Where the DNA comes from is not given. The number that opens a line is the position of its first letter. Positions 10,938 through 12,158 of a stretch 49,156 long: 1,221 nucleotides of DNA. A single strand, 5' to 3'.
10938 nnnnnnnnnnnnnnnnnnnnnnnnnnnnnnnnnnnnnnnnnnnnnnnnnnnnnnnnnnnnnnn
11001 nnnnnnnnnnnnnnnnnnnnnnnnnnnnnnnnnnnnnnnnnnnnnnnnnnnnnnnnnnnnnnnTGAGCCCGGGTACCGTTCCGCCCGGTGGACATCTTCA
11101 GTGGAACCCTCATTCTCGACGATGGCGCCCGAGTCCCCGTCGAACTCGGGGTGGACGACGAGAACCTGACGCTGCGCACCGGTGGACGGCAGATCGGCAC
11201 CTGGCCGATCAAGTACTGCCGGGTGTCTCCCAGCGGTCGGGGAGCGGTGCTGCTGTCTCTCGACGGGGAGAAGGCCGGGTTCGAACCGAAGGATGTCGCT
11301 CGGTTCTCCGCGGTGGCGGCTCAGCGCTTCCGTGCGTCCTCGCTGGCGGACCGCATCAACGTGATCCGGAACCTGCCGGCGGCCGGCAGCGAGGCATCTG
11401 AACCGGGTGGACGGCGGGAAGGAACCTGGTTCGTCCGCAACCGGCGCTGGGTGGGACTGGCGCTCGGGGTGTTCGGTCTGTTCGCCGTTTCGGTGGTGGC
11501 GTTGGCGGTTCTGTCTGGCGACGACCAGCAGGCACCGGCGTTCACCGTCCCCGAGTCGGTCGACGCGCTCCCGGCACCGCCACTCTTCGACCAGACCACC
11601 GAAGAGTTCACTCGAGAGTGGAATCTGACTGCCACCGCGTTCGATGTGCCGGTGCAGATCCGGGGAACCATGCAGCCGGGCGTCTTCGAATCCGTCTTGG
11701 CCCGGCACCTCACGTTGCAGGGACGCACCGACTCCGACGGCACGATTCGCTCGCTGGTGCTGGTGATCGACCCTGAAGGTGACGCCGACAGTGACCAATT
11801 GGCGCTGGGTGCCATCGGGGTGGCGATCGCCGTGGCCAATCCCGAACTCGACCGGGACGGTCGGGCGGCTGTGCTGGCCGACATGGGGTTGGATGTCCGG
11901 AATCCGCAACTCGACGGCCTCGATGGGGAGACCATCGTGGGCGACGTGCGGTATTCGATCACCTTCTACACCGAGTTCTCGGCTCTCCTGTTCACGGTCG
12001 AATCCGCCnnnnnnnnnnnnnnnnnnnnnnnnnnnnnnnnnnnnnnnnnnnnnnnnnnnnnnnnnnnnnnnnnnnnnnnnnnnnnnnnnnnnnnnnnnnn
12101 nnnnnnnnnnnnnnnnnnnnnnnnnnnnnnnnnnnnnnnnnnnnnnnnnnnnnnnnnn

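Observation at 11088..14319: Two paralogous single-pass membrane proteins of unrecognised family bracket a secreted lytic-transglycosylase-like gene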

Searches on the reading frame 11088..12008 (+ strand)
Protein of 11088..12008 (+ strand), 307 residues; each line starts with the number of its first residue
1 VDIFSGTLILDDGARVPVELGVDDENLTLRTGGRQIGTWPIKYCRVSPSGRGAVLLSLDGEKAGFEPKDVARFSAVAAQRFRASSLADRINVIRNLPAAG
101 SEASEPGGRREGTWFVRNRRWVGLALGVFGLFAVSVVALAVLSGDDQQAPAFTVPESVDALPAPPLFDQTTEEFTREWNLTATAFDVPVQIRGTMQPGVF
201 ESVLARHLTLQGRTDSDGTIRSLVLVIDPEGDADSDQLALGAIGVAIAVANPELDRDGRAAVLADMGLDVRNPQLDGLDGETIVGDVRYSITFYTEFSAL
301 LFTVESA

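Call 3: search_protein_families(library=pfam, proteins=[window:11088-12008:+], max_evalue=1)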
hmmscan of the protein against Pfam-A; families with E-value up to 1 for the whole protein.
window:11088-12008:+ (307 aa): 1 family
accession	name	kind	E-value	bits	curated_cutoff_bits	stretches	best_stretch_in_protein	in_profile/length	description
PF12279.13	DUF3619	-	0.088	13.7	22.2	1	70-137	30-93/130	Protein of unknown function (DUF3619)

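Call 4: search_protein_families(library=ncbifam, proteins=[window:11088-12008:+], max_evalue=1)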
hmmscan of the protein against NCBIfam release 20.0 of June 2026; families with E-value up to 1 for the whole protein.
window:11088-12008:+ (307 aa): 1 family
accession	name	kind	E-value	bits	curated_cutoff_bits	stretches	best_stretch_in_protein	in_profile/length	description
NF038083.1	CU044_5270_fam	subfamily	0.21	11.3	100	1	78-156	4-69/284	CU044_5270 family protein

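Call 6: find_homologous_proteins(query=window:11088-12008:+)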
Query window:11088-12008:+ (307 aa): 76 proteins with E <= 0.001 among 8000 candidates.
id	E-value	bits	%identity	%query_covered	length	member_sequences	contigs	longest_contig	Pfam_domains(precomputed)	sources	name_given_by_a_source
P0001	3.5e-196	668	100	100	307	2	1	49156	-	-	-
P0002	4.7e-140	484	73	100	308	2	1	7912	-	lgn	-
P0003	4.9e-135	467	70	100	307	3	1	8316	-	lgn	-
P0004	1.7e-133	462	71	100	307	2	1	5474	-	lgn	-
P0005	2.4e-133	462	70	100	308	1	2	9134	-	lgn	-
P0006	2.5e-131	455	70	100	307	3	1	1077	-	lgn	-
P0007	1.6e-115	403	64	100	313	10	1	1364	-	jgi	jgi:hypothetical protein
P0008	4.3e-115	402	69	90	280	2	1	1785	-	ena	-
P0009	3.4e-108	379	62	100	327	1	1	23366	-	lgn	-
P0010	5.2e-108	379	61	100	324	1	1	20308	-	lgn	-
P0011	3.3e-106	373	60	100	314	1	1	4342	-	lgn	-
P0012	5.0e-106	372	61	100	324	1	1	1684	-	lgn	-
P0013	9.4e-105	368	61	100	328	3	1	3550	-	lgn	-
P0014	1.6e-104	367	59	100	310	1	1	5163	-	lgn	-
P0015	7.6e-104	365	60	99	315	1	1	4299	-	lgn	-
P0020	2.0e-100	354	58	100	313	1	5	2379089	-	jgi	jgi:hypothetical protein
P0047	6.1e-62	228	45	100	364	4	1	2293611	-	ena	-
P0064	1.1e-57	214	41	100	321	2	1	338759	-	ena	-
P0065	1.2e-57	213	41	99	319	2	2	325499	-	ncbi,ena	-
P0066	1.2e-57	213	42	99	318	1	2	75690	-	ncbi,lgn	-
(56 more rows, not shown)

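Call 7: search_solved_structures(query=window:11088-12008:+, max_evalue=10)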
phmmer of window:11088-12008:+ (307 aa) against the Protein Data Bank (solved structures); distinct sequences matched with E-value up to 10: 2.
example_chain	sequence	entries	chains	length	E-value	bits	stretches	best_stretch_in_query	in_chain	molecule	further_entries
4fs0_A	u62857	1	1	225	0.32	13.3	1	209-292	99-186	Poliovirus receptor-related protein 2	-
4b5c_A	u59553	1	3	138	1.6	11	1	155-247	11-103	PUTATIVE OMPA FAMILY LIPOPROTEIN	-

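Call 10: find_encoding_contigs(protein=P0020, flank=6000, max_places=2)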
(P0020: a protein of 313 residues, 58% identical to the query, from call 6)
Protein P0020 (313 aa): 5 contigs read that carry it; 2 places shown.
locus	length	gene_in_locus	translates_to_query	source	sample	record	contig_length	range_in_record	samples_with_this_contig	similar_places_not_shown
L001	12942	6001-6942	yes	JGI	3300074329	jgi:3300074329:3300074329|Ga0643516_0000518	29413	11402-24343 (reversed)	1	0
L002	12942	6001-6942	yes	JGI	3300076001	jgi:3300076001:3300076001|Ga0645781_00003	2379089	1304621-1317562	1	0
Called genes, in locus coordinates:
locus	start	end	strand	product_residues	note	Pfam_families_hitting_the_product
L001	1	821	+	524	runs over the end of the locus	PF00009:GTP_EFTU, PF01926:MMR_HSR1 (faint), PF22042:EF-G_D2, PF03144:GTP_EFTU_D2 (weak), PF16658:RF3_C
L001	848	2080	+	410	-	PF07690:MFS_1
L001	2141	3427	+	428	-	PF20510:HgmA_N, PF04209:HgmA_C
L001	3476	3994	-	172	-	PF00156:Pribosyltran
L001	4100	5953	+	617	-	PF01590:GAF, PF13185:GAF_2, PF00512:HisKA, PF02518:HATPase_c, PF13581:HATPase_c_2 (weak)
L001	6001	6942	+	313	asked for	-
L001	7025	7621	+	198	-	-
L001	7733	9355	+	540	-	-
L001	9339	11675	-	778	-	PF03636:Glyco_hydro_65N, PF03632:Glyco_hydro_65m, PF03633:Glyco_hydro_65C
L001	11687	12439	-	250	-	PF00702:Hydrolase, PF13419:HAD_2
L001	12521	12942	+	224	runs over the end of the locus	PF00072:Response_reg, PF00486:Trans_reg_C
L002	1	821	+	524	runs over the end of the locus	PF00009:GTP_EFTU, PF01926:MMR_HSR1 (faint), PF22042:EF-G_D2, PF03144:GTP_EFTU_D2 (weak), PF16658:RF3_C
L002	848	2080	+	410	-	PF07690:MFS_1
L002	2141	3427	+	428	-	PF20510:HgmA_N, PF04209:HgmA_C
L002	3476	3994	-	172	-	PF00156:Pribosyltran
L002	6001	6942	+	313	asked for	-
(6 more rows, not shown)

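Call 11: find_encoding_contigs(protein=P0047, flank=6000, max_places=2)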
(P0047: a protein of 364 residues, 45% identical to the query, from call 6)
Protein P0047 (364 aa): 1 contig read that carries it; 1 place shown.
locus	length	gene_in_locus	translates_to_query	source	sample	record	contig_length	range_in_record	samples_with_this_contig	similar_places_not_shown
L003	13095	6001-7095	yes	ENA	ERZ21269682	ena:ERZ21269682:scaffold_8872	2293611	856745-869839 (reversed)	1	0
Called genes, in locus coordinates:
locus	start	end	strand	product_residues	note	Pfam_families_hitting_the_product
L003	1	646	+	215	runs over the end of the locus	PF14512:TM1586_NiRdase (faint), PF00881:Nitroreductase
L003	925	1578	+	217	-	PF01451:LMWPc, PF00462:Glutaredoxin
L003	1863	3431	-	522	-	PF00501:AMP-binding, PF13193:AMP-binding_C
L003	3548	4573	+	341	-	PF00296:Bac_luciferase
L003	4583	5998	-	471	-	-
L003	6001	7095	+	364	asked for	-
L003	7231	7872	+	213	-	-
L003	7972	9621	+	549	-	-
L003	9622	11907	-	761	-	PF03636:Glyco_hydro_65N, PF03632:Glyco_hydro_65m, PF03633:Glyco_hydro_65C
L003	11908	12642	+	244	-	PF00072:Response_reg, PF00486:Trans_reg_C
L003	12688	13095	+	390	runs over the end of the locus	PF00672:HAMP, PF00512:HisKA, PF02518:HATPase_c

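Call 12: find_encoding_contigs(protein=P0065, flank=6000, max_places=1)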
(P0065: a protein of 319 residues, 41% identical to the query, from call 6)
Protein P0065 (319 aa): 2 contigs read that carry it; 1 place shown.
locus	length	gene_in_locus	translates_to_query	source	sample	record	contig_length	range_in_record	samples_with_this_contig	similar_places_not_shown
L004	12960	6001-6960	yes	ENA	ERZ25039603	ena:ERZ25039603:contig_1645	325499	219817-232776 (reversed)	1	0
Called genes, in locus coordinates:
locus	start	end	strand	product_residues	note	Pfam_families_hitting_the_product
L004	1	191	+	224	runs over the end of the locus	PF00881:Nitroreductase, PF14512:TM1586_NiRdase (faint)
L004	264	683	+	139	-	PF01451:LMWPc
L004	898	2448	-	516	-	PF00501:AMP-binding, PF13193:AMP-binding_C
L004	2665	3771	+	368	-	PF00296:Bac_luciferase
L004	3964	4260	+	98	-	-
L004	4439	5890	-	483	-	-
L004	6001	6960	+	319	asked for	-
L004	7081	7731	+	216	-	PF18896:SLT_3 (faint), PF01464:SLT (weak)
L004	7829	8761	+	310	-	-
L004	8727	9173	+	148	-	-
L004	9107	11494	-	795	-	PF03636:Glyco_hydro_65N, PF03632:Glyco_hydro_65m, PF03633:Glyco_hydro_65C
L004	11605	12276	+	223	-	PF00072:Response_reg, PF00486:Trans_reg_C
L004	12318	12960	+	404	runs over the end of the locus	PF00672:HAMP, PF00512:HisKA, PF02518:HATPase_c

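Call 13: find_encoding_contigs(protein=P0064, flank=6000, max_places=1)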
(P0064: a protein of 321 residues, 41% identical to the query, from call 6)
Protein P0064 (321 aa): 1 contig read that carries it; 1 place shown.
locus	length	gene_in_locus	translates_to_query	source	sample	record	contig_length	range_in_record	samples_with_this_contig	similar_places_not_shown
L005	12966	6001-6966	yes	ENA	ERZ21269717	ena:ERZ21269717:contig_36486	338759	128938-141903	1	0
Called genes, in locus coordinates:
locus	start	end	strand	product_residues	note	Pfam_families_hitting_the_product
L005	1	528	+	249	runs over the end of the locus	PF00881:Nitroreductase, PF14512:TM1586_NiRdase (faint)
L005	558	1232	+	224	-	PF00230:MIP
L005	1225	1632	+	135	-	PF01451:LMWPc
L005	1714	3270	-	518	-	PF00501:AMP-binding, PF13193:AMP-binding_C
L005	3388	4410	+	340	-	PF00296:Bac_luciferase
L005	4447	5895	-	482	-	-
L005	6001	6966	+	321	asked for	-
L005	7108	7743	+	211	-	-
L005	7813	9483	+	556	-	-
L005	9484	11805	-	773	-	PF03636:Glyco_hydro_65N, PF03632:Glyco_hydro_65m, PF03633:Glyco_hydro_65C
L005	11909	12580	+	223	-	PF00072:Response_reg, PF00486:Trans_reg_C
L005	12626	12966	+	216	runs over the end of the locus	PF00672:HAMP, PF00512:HisKA (weak)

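Call 14: find_encoding_contigs(protein=P0066, flank=6000, max_places=1)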
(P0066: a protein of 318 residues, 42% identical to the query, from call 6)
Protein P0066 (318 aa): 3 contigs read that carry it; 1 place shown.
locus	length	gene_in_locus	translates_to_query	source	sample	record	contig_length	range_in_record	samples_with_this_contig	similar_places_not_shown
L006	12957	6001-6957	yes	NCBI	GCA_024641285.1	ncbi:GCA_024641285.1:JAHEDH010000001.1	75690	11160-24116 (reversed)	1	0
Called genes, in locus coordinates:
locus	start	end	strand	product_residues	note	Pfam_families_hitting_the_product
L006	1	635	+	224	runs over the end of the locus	PF00881:Nitroreductase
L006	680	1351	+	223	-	PF00230:MIP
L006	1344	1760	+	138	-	PF01451:LMWPc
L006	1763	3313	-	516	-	PF00501:AMP-binding, PF13193:AMP-binding_C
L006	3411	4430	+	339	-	PF00296:Bac_luciferase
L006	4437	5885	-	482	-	-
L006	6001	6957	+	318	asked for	-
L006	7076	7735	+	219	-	-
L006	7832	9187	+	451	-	-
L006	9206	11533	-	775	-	PF03636:Glyco_hydro_65N, PF03632:Glyco_hydro_65m, PF03633:Glyco_hydro_65C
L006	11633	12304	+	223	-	PF00072:Response_reg, PF00486:Trans_reg_C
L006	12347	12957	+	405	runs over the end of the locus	PF00672:HAMP, PF00512:HisKA, PF02518:HATPase_c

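Call 28: predict_structure(alignment_id=A1)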
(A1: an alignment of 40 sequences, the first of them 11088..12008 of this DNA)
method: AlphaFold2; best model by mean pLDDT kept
length: 307 residues; sequences in the alignment: 40
mean_pLDDT: 79.2   pTM: 0.52
mean pLDDT of the five models: 79.2, 77.5, 76.9, 75.2, 74.6
residues with pLDDT >= 90: 136; 70-90: 105; 50-70: 13; < 50: 53
segments of 3 or more residues with pLDDT < 50: 83-119, 144-159
pLDDT, mean of each block of 10 residues (from residue 1): 92 88 91 88 81 83 89 82 48 40 33 38 67 76 47 40 84 96 96 88 92 94 92 88 97 93 93 87 97 86 95
secondary structure, 60 per line:
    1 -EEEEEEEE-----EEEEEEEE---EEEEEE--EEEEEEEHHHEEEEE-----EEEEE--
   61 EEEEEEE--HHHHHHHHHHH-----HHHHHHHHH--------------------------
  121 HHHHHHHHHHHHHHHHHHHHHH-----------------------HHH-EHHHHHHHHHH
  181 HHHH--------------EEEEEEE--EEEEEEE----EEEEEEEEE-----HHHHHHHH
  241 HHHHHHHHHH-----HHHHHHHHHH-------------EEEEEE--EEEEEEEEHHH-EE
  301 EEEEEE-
elements in order: E2-9 E15-22 E26-31 E34-40 E44-48 E54-58 E61-67 H70-80 H86-94 H121-142 H171-184 E199-205 E208-214 E219-227 H233-250 H256-265 E279-284 E287-294 E299-306

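Call 31: fold_search(model_id=the predicted structure, library=pdb)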
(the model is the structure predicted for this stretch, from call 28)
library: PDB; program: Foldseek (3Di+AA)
matches with E <= 10: 1000; with E <= 0.001: 0
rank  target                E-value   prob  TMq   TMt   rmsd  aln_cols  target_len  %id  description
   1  4k17_A                1.1e-03  1.00  0.23  0.11  21.1       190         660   10  Crystal Structure of mouse CARMIL residues 1-668 (released 2013-10-09)
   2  4k17_D                1.4e-03  1.00  0.23  0.11   2.6        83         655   11  Crystal Structure of mouse CARMIL residues 1-668 (released 2013-10-09)
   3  8qqf_C                1.7e-03  1.00  0.24  0.59   2.6        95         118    8  TBC1D23 PH domain complexed with STX16 TLY motif (released 2024-04-10)
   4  2cod_MODEL_1_A        1.8e-03  1.00  0.23  0.54   8.4       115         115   13  Solution structure of the N-terminal PH domain of ARAP2 protein from human (released 2005-11-17)
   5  8qqf_A                2.3e-03  1.00  0.23  0.54   4.7        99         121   10  TBC1D23 PH domain complexed with STX16 TLY motif (released 2024-04-10)
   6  4k17_C                2.3e-03  1.00  0.23  0.11  19.8       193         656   10  Crystal Structure of mouse CARMIL residues 1-668 (released 2013-10-09)
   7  2da0_MODEL_1_A        2.3e-03  1.00  0.19  0.43  13.4       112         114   14  Solution structure of the PH domain of PIP2-dependent ARF1 GTPase-activating protein from human (released 2006-06-13)
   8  5c6r_A                2.7e-03  1.00  0.21  0.51   7.0       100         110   17  Crystal structure of PH domain of ASAP1 (released 2015-10-07)
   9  9ec0_A                3.0e-03  1.00  0.24  0.08   7.7       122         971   11  Structure of the CARMIL dimer bound to Capping Protein (released 2026-01-21)
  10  5c79_B                3.0e-03  1.00  0.18  0.47   7.0       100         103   19  PH domain of ASAP1 in complex with diC4-PtdIns(4,5)P2 (released 2015-10-07)
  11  6jm5_B                3.2e-03  1.00  0.23  0.55   3.9       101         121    9  Crystal structure of TBC1D23 C terminal domain (released 2019-10-16)
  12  5c6r_B                3.2e-03  1.00  0.20  0.52   6.5        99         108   16  Crystal structure of PH domain of ASAP1 (released 2015-10-07)
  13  6jm5_A                3.5e-03  1.00  0.24  0.55   3.8       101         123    9  Crystal structure of TBC1D23 C terminal domain (released 2019-10-16)
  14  2ys5_MODEL_1_A        5.8e-03  1.00  0.23  0.45  16.3       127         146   15  Solution structure of the complex of the PTB domain of SNT-2 and 19-residue peptide (aa 1571-1589) of hALK (released 2008-04-08)
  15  2d9x_MODEL_1_A        6.1e-03  1.00  0.21  0.44  12.1       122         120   16  Solution structure of the PH domain of Oxysterol binding protein-related protein 11 from human (released 2006-06-13)
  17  5c79_A                7.6e-03  1.00  0.20  0.52   6.0       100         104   16  PH domain of ASAP1 in complex with diC4-PtdIns(4,5)P2 (released 2015-10-07)
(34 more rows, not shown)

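Call 37: find_related_loci(query=A1, collection=genome_contigs, flank=5000)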
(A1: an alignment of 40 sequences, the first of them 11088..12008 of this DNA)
Query A1 (307 aa) in genome_contigs; peptide patterns used: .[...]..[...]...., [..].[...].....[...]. (x = any residue, [..] = any of these).
54 stretches matched a pattern; 13 encode a relative of the query (tblastn E <= 1e-3); 13 distinct loci.
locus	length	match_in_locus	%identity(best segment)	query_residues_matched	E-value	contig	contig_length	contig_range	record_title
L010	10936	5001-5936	59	1-306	5e-106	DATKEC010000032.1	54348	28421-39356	MAG TPA_asm: Acidimicrobiia bacterium isolate SMAG_U14489 k141_556393, whole genome shotgun sequence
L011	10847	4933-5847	58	4-305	3e-103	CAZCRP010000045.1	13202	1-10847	MAG TPA_asm: uncultured Acidimicrobiaceae bacterium isolate SRP217488_co1_44 genome assembly, contig: NODE_3397_length_1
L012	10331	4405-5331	57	1-307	2e-98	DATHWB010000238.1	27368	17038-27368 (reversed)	MAG TPA_asm: Acidimicrobiia bacterium isolate SMAG_U16148 k141_324614, whole genome shotgun sequence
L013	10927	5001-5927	54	1-307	2e-94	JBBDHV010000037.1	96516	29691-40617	MAG: Acidimicrobiia bacterium isolate LejiaA_66_105 Lejia_A_396_length_96516_cov_60, whole genome shotgun sequence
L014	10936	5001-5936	53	1-307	7e-93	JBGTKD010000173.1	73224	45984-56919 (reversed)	MAG: Acidimicrobiia bacterium isolate JTS-RE304 k141_5100290, whole genome shotgun sequence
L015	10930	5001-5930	43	2-304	1e-66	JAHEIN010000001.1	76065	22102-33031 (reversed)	MAG: bacterium isolate Ww501 NODE_377_length_76065_cov_10.781708, whole genome shotgun sequence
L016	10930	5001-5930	42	2-304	2e-63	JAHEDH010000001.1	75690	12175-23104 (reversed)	MAG: bacterium isolate Ww195 NODE_209_length_75690_cov_4.568143, whole genome shotgun sequence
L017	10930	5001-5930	41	2-304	3e-60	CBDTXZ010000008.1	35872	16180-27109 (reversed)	MAG TPA_asm: uncultured bacterium isolate ERR2431957_binner23_Refined_4 genome assembly, contig: ERZ23878503.96, whole g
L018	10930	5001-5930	41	2-304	1e-60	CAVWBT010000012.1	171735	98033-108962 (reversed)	MAG: uncultured bacterium isolate MFD09779.bin.1.133 genome assembly, contig: contig_78329, whole genome shotgun sequenc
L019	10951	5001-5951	35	4-307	6e-44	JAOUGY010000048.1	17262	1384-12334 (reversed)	MAG: Acidimicrobiia bacterium isolate 4_1_May_SF_Bin47 4_1_May_SF_Bin47_scaffold_1253_c1, whole genome shotgun sequence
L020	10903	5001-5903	36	1-293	3e-44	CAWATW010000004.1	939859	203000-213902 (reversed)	MAG: uncultured bacterium isolate MFD09779.bin.1.206 genome assembly, contig: contig_32140, whole genome shotgun sequenc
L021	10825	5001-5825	33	1-269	3e-32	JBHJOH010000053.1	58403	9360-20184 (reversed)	MAG: Acidimicrobiia bacterium isolate al_S2C1326_1 S2Ck119_562424, whole genome shotgun sequence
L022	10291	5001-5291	46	1-97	1e-22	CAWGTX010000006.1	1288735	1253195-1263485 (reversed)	MAG: uncultured bacterium isolate MFD09779.bin.1.245 genome assembly, contig: contig_6391, whole genome shotgun sequence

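Call 77: search_protein_families(library=phrogs, proteins=[window:11088-12008:+], max_evalue=0.01)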
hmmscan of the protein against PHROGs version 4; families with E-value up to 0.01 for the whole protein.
window:11088-12008:+ (307 aa): 1 family
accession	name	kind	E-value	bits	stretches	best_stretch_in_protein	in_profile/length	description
phrog_23546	-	unknown function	0.00058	20.3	1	199-305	133-240/244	-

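Call 78: search_protein_families(library=padloc, proteins=[window:11088-12008:+], max_evalue=0.01)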
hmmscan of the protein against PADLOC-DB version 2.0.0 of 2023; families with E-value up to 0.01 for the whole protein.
window:11088-12008:+ (307 aa): 0 families

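Call 95: search_dna_similar(query=window:11088-12008:+, collection=plasmids, mode=protein, max_evalue=0.01, max_rows=10)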
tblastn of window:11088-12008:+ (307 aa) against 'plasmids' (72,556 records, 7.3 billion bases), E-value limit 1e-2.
No match.
